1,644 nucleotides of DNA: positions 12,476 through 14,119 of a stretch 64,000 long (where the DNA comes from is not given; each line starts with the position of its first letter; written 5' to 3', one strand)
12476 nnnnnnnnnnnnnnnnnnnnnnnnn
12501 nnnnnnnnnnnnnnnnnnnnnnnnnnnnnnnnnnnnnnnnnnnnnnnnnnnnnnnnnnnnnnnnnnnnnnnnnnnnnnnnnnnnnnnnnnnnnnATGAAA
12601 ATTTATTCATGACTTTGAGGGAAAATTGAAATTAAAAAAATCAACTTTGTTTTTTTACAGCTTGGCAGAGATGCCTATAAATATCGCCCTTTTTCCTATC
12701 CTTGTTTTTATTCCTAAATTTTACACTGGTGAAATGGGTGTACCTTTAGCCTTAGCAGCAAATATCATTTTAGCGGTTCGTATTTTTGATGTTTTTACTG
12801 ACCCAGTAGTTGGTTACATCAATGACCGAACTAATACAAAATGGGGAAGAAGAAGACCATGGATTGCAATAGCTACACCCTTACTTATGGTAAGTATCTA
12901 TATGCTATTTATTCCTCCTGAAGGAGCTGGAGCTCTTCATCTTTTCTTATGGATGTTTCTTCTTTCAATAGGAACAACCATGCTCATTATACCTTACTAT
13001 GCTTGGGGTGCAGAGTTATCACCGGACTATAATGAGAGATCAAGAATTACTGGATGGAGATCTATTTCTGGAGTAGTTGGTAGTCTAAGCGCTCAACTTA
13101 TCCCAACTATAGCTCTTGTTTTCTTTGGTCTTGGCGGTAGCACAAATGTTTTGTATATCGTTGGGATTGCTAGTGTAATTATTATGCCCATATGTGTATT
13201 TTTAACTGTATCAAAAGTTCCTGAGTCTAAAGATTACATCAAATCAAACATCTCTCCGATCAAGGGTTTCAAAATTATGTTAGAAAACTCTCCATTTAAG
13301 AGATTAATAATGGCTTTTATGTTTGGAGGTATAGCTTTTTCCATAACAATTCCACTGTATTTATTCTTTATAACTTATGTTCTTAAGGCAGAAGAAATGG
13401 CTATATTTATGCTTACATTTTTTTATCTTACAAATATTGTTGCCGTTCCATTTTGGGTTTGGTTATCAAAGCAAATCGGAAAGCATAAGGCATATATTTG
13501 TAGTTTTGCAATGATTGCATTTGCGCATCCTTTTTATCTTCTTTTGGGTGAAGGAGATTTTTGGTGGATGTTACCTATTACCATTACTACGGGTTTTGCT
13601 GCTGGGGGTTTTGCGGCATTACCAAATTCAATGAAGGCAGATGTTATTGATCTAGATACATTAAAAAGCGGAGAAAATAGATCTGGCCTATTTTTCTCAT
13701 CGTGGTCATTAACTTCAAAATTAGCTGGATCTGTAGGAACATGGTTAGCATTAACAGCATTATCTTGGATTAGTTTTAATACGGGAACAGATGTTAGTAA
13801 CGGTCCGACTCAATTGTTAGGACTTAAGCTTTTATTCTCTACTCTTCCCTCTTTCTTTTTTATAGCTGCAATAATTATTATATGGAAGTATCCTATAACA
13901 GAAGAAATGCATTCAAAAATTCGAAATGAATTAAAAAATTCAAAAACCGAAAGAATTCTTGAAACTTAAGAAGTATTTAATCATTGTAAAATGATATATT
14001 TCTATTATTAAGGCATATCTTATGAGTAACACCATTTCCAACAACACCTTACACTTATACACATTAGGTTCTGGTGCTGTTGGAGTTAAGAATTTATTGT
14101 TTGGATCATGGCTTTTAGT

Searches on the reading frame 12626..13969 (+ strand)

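Call 3: search_protein_families(library=pfam, proteins=[window:12626-13969:+], max_evalue=0.01)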
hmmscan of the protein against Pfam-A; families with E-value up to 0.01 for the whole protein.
window:12626-13969:+ (447 aa): 2 families
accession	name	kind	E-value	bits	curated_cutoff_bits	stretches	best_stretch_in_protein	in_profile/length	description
PF13347.12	MFS_2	-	1.3e-93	314.3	27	1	11-426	2-427/427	MFS/sugar transport protein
PF07690.21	MFS_1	-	1.5e-20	73.9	33.4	2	23-248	13-225/347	Major Facilitator Superfamily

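Call 4: search_protein_families(library=ncbifam, proteins=[window:12626-13969:+], max_evalue=0.01)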
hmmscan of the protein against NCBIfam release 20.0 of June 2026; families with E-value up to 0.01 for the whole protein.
window:12626-13969:+ (447 aa): 6 families
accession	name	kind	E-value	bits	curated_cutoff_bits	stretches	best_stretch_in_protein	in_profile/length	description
TIGR00792.1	gph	subfamily_domain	2.7e-62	210.9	231.35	1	11-438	4-436/437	glycoside-pentoside-hexuronide (GPH):cation symporter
NF007237.0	PRK09669.1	subfamily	3.1e-43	148.1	610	1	9-441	12-447/461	putative symporter YagG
NF007353.0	PRK09848.1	equivalog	8.9e-37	126.9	528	1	2-442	4-447/457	glucuronide transporter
NF007749.0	PRK10429.1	equivalog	1.5e-33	116.3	456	1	2-439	2-450/473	melibiose:sodium transporter MelB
NF008526.0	PRK11462.1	equivalog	5.3e-18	65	836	1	18-440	21-446/460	glycoside-pentoside-hexuronide family transporter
TIGR01301.1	GPH_sucrose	subfamily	1.8e-07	30.4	511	1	33-93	30-90/476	sucrose/proton symporter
